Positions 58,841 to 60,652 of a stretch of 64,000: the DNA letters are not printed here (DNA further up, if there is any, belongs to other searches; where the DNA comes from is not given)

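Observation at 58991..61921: Catalytically intact PocR-GAF-GGDEF diguanylate cyclase, overlapped with a DHH/DHHA1 phosphoesterase, on an archaeal contig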

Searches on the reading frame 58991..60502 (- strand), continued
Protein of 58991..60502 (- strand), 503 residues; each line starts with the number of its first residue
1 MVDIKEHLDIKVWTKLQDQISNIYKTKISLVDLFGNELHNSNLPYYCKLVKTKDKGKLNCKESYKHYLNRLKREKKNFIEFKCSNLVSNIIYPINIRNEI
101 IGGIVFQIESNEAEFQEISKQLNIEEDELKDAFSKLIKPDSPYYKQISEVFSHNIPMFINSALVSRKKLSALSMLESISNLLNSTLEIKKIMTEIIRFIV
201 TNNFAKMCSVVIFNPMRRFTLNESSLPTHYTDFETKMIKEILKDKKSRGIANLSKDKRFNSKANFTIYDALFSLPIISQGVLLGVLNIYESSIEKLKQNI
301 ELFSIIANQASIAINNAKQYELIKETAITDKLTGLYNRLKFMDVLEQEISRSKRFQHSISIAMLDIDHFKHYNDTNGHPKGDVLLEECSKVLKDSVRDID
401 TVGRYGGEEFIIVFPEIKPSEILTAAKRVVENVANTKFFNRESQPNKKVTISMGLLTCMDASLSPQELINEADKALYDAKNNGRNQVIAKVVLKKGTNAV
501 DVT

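Call 8: find_homologous_proteins(query=window:58991-60502:-, max_evalue=1e-10)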
Query window:58991-60502:- (503 aa): 5903 proteins with E <= 1e-10 among 8000 candidates; the best 120 are listed.
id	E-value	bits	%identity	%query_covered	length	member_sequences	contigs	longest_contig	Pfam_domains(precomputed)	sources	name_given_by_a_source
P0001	0.0e+0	1087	100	100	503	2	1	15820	PF13185.13,PF01590.33,PF10114.16,PF00990.27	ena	-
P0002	2.4e-195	668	77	82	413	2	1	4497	PF13185.13,PF01590.33,PF00990.27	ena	-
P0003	4.2e-186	637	59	100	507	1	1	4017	PF13185.13,PF01590.33,PF10114.16,PF00990.27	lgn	-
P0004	3.0e-180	618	58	99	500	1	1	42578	PF13185.13,PF01590.33,PF10114.16,PF13492.13,PF00990.27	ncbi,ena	-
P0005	3.7e-180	618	58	99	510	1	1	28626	PF13185.13,PF01590.33,PF10114.16,PF00990.27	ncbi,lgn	-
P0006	1.2e-166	573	53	98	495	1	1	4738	PF13185.13,PF01590.33,PF10114.16,PF00990.27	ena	-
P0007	5.4e-113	396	40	98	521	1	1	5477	PF13185.13,PF10114.16,PF00990.27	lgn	-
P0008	1.0e-110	389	39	99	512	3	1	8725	PF13185.13,PF01590.33,PF10114.16,PF00990.27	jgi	jgi:diguanylate cyclase (GGDEF)-like protein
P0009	1.5e-110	388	40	98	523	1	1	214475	PF13185.13,PF01590.33,PF10114.16,PF00990.27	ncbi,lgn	-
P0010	4.0e-107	377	39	98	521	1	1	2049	PF13185.13,PF01590.33,PF10114.16,PF00990.27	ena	-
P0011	4.2e-106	374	37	99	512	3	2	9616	PF13185.13,PF10114.16,PF00990.27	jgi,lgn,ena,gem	-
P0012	6.8e-106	373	38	99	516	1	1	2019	PF13185.13,PF10114.16,PF00990.27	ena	-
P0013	1.0e-105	372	38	99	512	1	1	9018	PF10114.16,PF00990.27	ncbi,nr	ncbi:diguanylate cyclase [Candidatus Woesearchaeota archaeon]|nr:diguanylate cyclase [Candidatus Woe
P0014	3.4e-105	371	38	99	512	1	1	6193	PF13185.13,PF01590.33,PF10114.16,PF00990.27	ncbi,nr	ncbi:diguanylate cyclase [Candidatus Woesearchaeota archaeon]|nr:diguanylate cyclase [Candidatus Woe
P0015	8.2e-105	369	38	99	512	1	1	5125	PF13185.13,PF01590.33,PF10114.16,PF00990.27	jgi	jgi:diguanylate cyclase (GGDEF)-like protein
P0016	5.1e-104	367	37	98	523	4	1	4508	PF13185.13,PF01590.33,PF10114.16,PF00990.27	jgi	jgi:diguanylate cyclase (GGDEF)-like protein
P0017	9.6e-104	366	39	99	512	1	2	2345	PF13185.13,PF10114.16,PF00990.27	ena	-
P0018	1.7e-103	365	38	99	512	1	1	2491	PF13185.13,PF01590.33,PF10114.16,PF00990.27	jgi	jgi:diguanylate cyclase (GGDEF)-like protein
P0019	2.1e-100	355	37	99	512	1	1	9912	PF01590.33,PF10114.16,PF00990.27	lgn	-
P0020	2.6e-97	345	37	98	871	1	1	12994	PF01368.28,PF13185.13,PF01590.33,PF10114.16,PF13492.13,PF00990.27,PF02272.25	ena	-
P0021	4.5e-97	344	37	100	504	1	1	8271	PF13185.13,PF01590.33,PF10114.16,PF13492.13,PF00990.27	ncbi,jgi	-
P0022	1.4e-91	326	37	99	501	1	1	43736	PF13185.13,PF22335.2,PF01590.33,PF10114.16,PF00990.27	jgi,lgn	jgi:diguanylate cyclase (GGDEF)-like protein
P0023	7.1e-89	317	36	99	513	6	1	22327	PF13185.13,PF01590.33,PF10114.16,PF13492.13,PF00990.27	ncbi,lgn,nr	ncbi:diguanylate cyclase [Candidatus Woesearchaeota archaeon]|nr:diguanylate cyclase [Candidatus Woe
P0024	9.9e-89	316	37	98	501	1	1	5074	PF13185.13,PF01590.33,PF10114.16,PF13492.13,PF00990.27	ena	-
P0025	1.5e-88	316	35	99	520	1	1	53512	PF13185.13,PF01590.33,PF10114.16,PF00990.27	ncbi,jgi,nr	ncbi:diguanylate cyclase [Candidatus Woesearchaeota archaeon]|nr:diguanylate cyclase [Candidatus Woe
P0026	2.4e-73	266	33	95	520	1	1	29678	PF10114.16,PF00990.27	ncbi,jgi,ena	-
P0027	5.5e-69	251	33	100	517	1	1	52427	PF13185.13,PF10114.16,PF00990.27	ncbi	ncbi:MAG: diguanylate cyclase [Candidatus Woesearchaeota archaeon]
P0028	3.1e-68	249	33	99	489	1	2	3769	PF10114.16,PF00990.27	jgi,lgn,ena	-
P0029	6.3e-66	241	32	96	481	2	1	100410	PF13185.13,PF10114.16,PF00990.27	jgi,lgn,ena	-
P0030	5.9e-58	215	42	33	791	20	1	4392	PF00990.27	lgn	-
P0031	1.3e-56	211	43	39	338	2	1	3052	PF10114.16,PF00990.27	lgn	-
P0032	6.1e-56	208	28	99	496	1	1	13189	PF01590.33,PF10114.16,PF00990.27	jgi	jgi:diguanylate cyclase (GGDEF)-like protein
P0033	2.7e-53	200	28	99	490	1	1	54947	PF10114.16,PF00990.27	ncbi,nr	ncbi:diguanylate cyclase [Candidatus Woesearchaeota archaeon]|nr:diguanylate cyclase [Candidatus Woe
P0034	2.2e-51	193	35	64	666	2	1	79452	PF00672.31,PF13185.13,PF01590.33,PF13492.13,PF00990.27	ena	-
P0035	2.3e-50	190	42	48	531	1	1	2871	PF00672.31,PF13185.13,PF01590.33,PF13492.13,PF00990.27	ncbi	-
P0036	1.5e-49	187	42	44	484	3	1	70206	PF13185.13,PF01590.33,PF13492.13,PF00990.27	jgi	jgi:diguanylate cyclase (GGDEF)-like protein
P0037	2.0e-49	187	34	63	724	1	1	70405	PF00672.31,PF13185.13,PF01590.33,PF13492.13,PF00990.27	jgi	-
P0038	2.4e-49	187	35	64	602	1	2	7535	PF00672.31,PF13185.13,PF01590.33,PF13492.13,PF00990.27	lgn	-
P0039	6.1e-49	185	32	80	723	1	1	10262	PF13185.13,PF01590.33,PF13492.13,PF00990.27,PF11849.15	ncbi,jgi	jgi:diguanylate cyclase (GGDEF)-like protein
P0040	6.1e-49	185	36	56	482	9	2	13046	PF13185.13,PF01590.33,PF13492.13,PF00990.27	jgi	jgi:diguanylate cyclase (GGDEF)-like protein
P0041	7.0e-49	185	37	52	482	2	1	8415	PF13185.13,PF01590.33,PF13492.13,PF00990.27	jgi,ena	-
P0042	7.0e-49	185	40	44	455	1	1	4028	PF01408.29,PF13185.13,PF01590.33,PF13492.13,PF00990.27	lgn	-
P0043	9.2e-49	185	36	56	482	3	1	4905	PF01113.27,PF13185.13,PF01590.33,PF13492.13,PF00990.27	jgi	-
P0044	1.1e-48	184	34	68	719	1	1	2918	PF13185.13,PF01590.33,PF13492.13,PF00990.27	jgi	-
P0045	1.3e-48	184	36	56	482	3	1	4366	PF13185.13,PF01590.33,PF13492.13,PF00990.27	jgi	jgi:diguanylate cyclase (GGDEF)-like protein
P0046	1.4e-48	184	35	64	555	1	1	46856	PF13185.13,PF01590.33,PF13492.13,PF00990.27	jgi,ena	-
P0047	2.1e-48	184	33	64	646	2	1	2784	PF00672.31,PF13185.13,PF01590.33,PF13492.13,PF00990.27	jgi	-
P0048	6.3e-48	182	32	65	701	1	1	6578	PF13185.13,PF01590.33,PF13492.13,PF00990.27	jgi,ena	-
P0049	1.2e-47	181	34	70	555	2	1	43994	PF13185.13,PF01590.33,PF13492.13,PF00990.27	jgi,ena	-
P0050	3.5e-47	179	32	65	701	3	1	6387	PF13185.13,PF01590.33,PF13492.13,PF00990.27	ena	-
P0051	1.4e-46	177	44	41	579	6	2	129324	PF00990.27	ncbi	ncbi:MAG: GGDEF domain-containing protein [Nitrospirota bacterium]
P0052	3.0e-46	176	42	47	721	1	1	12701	PF00672.31,PF13185.13,PF01590.33,PF13492.13,PF00990.27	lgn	-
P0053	4.2e-46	176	33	61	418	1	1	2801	PF00672.31,PF13185.13,PF01590.33,PF13492.13,PF00990.27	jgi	jgi:diguanylate cyclase (GGDEF)-like protein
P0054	1.3e-45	174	38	51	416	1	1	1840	PF13185.13,PF01590.33,PF00990.27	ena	-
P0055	1.9e-45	174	41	44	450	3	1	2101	PF13185.13,PF01590.33,PF13492.13,PF00990.27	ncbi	-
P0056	2.1e-45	174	33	64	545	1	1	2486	PF00672.31,PF13185.13,PF01590.33,PF13492.13,PF00990.27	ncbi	ncbi:MAG: diguanylate cyclase, partial [Deltaproteobacteria bacterium]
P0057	3.6e-45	173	41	46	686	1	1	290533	PF13185.13,PF01590.33,PF13492.13,PF00990.27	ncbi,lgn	-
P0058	5.0e-45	172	45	41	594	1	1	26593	PF00990.27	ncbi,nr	ncbi:MAG: GGDEF domain-containing protein [Nitrospirae bacterium]|nr:GGDEF domain-containing protein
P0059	7.1e-45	172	42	43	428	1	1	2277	PF13185.13,PF01590.33,PF13492.13,PF00990.27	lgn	-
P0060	1.0e-44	171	33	64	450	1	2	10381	PF13185.13,PF01590.33,PF13492.13,PF00990.27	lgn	-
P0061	1.8e-44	171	40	44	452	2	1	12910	PF01408.29,PF13185.13,PF01590.33,PF13492.13,PF00990.27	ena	-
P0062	1.8e-44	170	31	69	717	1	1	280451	PF00672.31,PF13185.13,PF01590.33,PF13492.13,PF00990.27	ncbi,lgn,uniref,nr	ncbi:diguanylate cyclase (GGDEF)-like protein [Geothermobacter ehrlichii]|uniref:diguanylate cyclase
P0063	2.2e-44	170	32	68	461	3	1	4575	PF13185.13,PF01590.33,PF00990.27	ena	-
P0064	2.7e-44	170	32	64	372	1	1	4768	PF00990.27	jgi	jgi:diguanylate cyclase (GGDEF)-like protein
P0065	2.8e-44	170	45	38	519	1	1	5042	PF00990.27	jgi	jgi:diguanylate cyclase (GGDEF)-like protein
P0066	3.1e-44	170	39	51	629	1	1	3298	PF13185.13,PF01590.33,PF13492.13,PF00990.27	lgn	-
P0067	3.5e-44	170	44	38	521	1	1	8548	PF00990.27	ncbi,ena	-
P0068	3.6e-44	170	39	44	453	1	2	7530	PF13185.13,PF01590.33,PF13492.13,PF00990.27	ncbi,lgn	-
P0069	3.7e-44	169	34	64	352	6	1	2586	PF13185.13,PF01590.33,PF13492.13,PF00990.27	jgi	-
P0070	7.0e-44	169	41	48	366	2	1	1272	PF13185.13,PF01590.33,PF13492.13,PF00990.27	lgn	-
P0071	7.5e-44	168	31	69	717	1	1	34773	PF00672.31,PF13185.13,PF01590.33,PF13492.13,PF00990.27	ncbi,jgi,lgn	-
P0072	7.7e-44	168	44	44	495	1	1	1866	PF00990.27,PF00072.31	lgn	-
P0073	7.8e-44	168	34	64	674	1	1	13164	PF13185.13,PF01590.33,PF13492.13,PF00990.27,PF00072.31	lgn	-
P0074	8.5e-44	168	39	44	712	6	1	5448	PF13185.13,PF01590.33,PF13492.13,PF00990.27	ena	-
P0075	1.0e-43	168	32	64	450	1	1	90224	PF13185.13,PF01590.33,PF13492.13,PF00990.27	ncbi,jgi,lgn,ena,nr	ncbi:MAG: sensor domain-containing diguanylate cyclase [Deltaproteobacteria bacterium]|nr:sensor dom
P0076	1.0e-43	168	33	63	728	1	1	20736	PF00672.31,PF13185.13,PF01590.33,PF13492.13,PF00990.27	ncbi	-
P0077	1.5e-43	167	37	51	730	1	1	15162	PF00672.31,PF13185.13,PF01590.33,PF13492.13,PF00990.27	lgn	-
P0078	2.2e-43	167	41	43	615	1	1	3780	PF13426.14,PF13188.14,PF13185.13,PF01590.33,PF08448.17,PF13492.13,PF00989.32,PF00990.27,PF00072.31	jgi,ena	-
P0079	2.5e-43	167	39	50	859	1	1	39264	PF13188.14,PF13185.13,PF01590.33,PF08448.17,PF13492.13,PF16927.12,PF00990.27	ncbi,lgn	-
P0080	3.5e-43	166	37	51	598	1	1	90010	PF13185.13,PF01590.33,PF13492.13,PF00990.27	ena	-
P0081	3.6e-43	166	39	44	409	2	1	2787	PF13185.13,PF01590.33,PF13492.13,PF00990.27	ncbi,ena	-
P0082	3.7e-43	166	37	47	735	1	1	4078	PF00672.31,PF13185.13,PF01590.33,PF13492.13,PF00990.27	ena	-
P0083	4.1e-43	166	41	44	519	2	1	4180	PF00990.27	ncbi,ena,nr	ncbi:diguanylate cyclase, partial [bacterium]|nr:diguanylate cyclase [bacterium] MBU1025957.1 diguan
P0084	4.4e-43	166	36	64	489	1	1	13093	PF13185.13,PF22335.2,PF01590.33,PF13492.13,PF00990.27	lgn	-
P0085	6.2e-43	165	40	43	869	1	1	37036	PF13596.13,PF13426.14,PF13188.14,PF13185.13,PF01590.33,PF08448.17,PF13492.13,PF16927.12,PF00989.32,PF00990.27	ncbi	-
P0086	6.7e-43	165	37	44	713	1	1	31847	PF13185.13,PF01590.33,PF13492.13,PF00990.27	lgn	-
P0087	6.9e-43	165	40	44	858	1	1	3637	PF13426.14,PF13188.14,PF13185.13,PF01590.33,PF08448.17,PF13492.13,PF16927.12,PF00989.32,PF00990.27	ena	-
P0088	7.5e-43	165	37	49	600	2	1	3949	PF13185.13,PF01590.33,PF13492.13,PF00990.27,PF01627.29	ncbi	ncbi:MAG: diguanylate cyclase [Nitrospinota bacterium]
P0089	1.2e-42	165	34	62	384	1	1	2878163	PF13185.13,PF01590.33,PF13492.13,PF00990.27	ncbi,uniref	ncbi:sensor domain-containing diguanylate cyclase [Phosphitispora sp. TUW77]|uniref:sensor domain-co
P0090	1.3e-42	164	32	63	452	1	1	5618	PF13185.13,PF01590.33,PF13492.13,PF00990.27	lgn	-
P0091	1.6e-42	164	38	43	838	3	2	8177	PF13185.13,PF01590.33,PF08448.17,PF13492.13,PF00990.27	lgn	-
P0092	1.6e-42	164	40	44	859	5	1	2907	PF13185.13,PF01590.33,PF13492.13,PF16927.12,PF00990.27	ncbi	-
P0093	1.7e-42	164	32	64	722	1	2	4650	PF13185.13,PF01590.33,PF13492.13,PF00990.27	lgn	-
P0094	1.9e-42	164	32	82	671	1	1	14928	PF13185.13,PF01590.33,PF13492.13,PF00990.27,PF00072.31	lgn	-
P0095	2.0e-42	164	32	64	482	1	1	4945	PF00990.27,PF00072.31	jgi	jgi:two-component system, cell cycle response regulator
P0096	2.7e-42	163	30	64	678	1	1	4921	PF00672.31,PF13185.13,PF01590.33,PF13492.13,PF00990.27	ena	-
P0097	3.2e-42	163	41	46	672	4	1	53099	PF13185.13,PF01590.33,PF13492.13,PF00990.27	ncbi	ncbi:MAG: diguanylate cyclase [Deferrisoma sp.]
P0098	3.4e-42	163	33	71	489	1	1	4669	PF13185.13,PF22335.2,PF01590.33,PF13492.13,PF00990.27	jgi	-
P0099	3.8e-42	163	45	36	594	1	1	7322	PF25323.3,PF00990.27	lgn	-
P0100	4.1e-42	163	38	44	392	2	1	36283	PF13185.13,PF01590.33,PF13492.13,PF00990.27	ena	-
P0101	4.7e-42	163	40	46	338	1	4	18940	PF00990.27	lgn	-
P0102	6.8e-42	162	46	37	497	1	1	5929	PF00990.27,PF00072.31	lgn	-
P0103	7.7e-42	162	41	43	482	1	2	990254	PF13185.13,PF00990.27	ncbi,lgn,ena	-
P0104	1.1e-41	161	37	51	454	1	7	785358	PF13185.13,PF13492.13,PF00990.27,PF00072.31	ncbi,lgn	-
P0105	1.4e-41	161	40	43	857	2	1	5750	PF13426.14,PF13188.14,PF13185.13,PF01590.33,PF08448.17,PF13492.13,PF16927.12,PF00989.32,PF00990.27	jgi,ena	-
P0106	1.6e-41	161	43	41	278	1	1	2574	PF00990.27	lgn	-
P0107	1.6e-41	161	39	44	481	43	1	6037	PF00990.27,PF00072.31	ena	-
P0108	2.6e-41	160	43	37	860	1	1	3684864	PF13426.14,PF13188.14,PF13185.13,PF01590.33,PF13492.13,PF16927.12,PF00990.27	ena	-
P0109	3.2e-41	160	42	43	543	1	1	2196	PF00990.27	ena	-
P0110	3.5e-41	160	34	63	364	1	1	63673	PF13185.13,PF01590.33,PF13492.13,PF00990.27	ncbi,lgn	-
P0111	3.5e-41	160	40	43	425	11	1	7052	PF13185.13,PF01590.33,PF00990.27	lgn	-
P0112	3.6e-41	160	33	63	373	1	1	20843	PF13185.13,PF01590.33,PF13492.13,PF00990.27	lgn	-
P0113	3.6e-41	160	37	34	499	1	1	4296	PF22335.2,PF00990.27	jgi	jgi:two-component system cell cycle response regulator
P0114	4.1e-41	159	48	35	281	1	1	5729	PF00990.27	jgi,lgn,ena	-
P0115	4.5e-41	159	40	44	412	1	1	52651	PF13185.13,PF01590.33,PF13492.13,PF00990.27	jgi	jgi:diguanylate cyclase (GGDEF)-like protein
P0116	4.7e-41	159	41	46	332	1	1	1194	PF00990.27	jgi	jgi:diguanylate cyclase (GGDEF)-like protein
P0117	5.7e-41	159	31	64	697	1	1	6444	PF13185.13,PF01590.33,PF13492.13,PF00990.27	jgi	jgi:diguanylate cyclase (GGDEF)-like protein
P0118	6.0e-41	159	39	48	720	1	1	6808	PF00672.31,PF13185.13,PF01590.33,PF13492.13,PF00990.27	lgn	-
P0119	7.3e-41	159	37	49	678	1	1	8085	PF13185.13,PF01590.33,PF13492.13,PF00990.27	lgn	-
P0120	8.3e-41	158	41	43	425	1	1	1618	PF13185.13,PF01590.33,PF00990.27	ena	-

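Call 10: find_encoding_contigs(protein=P0020, flank=6000, max_places=2)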
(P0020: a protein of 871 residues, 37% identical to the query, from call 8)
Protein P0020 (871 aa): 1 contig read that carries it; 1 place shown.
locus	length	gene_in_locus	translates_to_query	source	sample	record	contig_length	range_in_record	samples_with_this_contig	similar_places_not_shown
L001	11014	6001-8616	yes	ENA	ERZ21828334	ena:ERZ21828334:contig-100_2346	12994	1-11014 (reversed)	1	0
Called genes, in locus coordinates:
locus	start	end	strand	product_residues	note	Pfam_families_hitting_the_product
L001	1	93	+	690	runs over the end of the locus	?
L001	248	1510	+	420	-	PF05221:AdoHcyase, PF02826:2-Hacid_dh_C (weak), PF00670:AdoHcyase_NAD, PF07991:KARI_N (weak)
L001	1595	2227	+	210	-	PF00009:GTP_EFTU (faint), PF00735:Septin (weak), PF01926:MMR_HSR1, PF02421:FeoB_N (weak), PF08477:Roc (faint)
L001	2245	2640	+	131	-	PF09846:OapB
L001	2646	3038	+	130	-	PF09845:OapC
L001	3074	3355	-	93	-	-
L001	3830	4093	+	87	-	-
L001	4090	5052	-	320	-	PF01895:PhoU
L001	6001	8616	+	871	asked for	PF01368:DHH, PF13492:GAF_3 (faint), PF02272:DHHA1, PF10114:PocR, PF01590:GAF, PF13185:GAF_2 (weak), PF00990:GGDEF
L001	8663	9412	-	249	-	-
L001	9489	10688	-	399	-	PF01926:MMR_HSR1, PF02421:FeoB_N (faint), PF08438:YGR210-like_G4, PF02824:TGS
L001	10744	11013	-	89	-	?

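Call 11: find_encoding_contigs(protein=P0009, flank=8000, max_places=2)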
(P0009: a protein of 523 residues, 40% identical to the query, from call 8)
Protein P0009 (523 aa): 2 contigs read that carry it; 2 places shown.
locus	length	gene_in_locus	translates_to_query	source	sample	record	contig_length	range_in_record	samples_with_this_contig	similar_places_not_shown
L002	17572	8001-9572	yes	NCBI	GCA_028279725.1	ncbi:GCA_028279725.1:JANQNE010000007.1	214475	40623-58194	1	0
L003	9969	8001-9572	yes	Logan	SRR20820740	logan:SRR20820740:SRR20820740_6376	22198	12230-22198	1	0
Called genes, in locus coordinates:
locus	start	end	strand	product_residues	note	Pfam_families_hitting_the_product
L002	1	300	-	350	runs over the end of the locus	PF01916:DS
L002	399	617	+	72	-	-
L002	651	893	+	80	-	-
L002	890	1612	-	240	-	PF11848:DUF3368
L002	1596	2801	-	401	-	-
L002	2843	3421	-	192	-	-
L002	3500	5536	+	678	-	PF01935:DUF87, PF05872:HerA_C (faint), PF10412:TrwB_AAD_bind (faint), PF02082:Rrf2 (weak)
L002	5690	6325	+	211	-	PF00009:GTP_EFTU (faint), PF00735:Septin (weak), PF09439:SRPRB (faint), PF00004:AAA (faint), PF01926:MMR_HSR1, PF02421:FeoB_N (weak), PF08477:Roc (faint)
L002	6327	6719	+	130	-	PF09846:OapB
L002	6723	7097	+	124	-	PF09845:OapC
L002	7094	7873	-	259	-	PF00990:GGDEF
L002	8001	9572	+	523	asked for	PF10114:PocR, PF01590:GAF (faint), PF13185:GAF_2 (weak), PF00990:GGDEF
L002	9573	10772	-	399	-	PF01926:MMR_HSR1, PF02421:FeoB_N (faint), PF08438:YGR210-like_G4, PF02824:TGS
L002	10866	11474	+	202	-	-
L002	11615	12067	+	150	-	-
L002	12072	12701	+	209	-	PF00406:ADK, PF13207:AAA_17, PF13238:AAA_18, PF13671:AAA_33 (faint), PF17213:Hydin_ADK (faint), PF05191:ADK_lid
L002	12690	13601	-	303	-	PF01142:TruD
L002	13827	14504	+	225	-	-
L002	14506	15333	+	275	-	PF03096:Ndr, PF12146:Hydrolase_4, PF00561:Abhydrolase_1, PF12697:Abhydrolase_6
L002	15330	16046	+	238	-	PF00535:Glycos_transf_2, PF10111:Glyco_tranf_2_2, PF13641:Glyco_tranf_2_3 (weak)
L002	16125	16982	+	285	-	PF00561:Abhydrolase_1, PF12146:Hydrolase_4, PF12697:Abhydrolase_6 (weak)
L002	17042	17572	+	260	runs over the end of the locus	PF12840:HTH_20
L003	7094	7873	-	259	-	PF00990:GGDEF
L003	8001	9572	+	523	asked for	PF10114:PocR, PF01590:GAF (faint), PF13185:GAF_2 (weak), PF00990:GGDEF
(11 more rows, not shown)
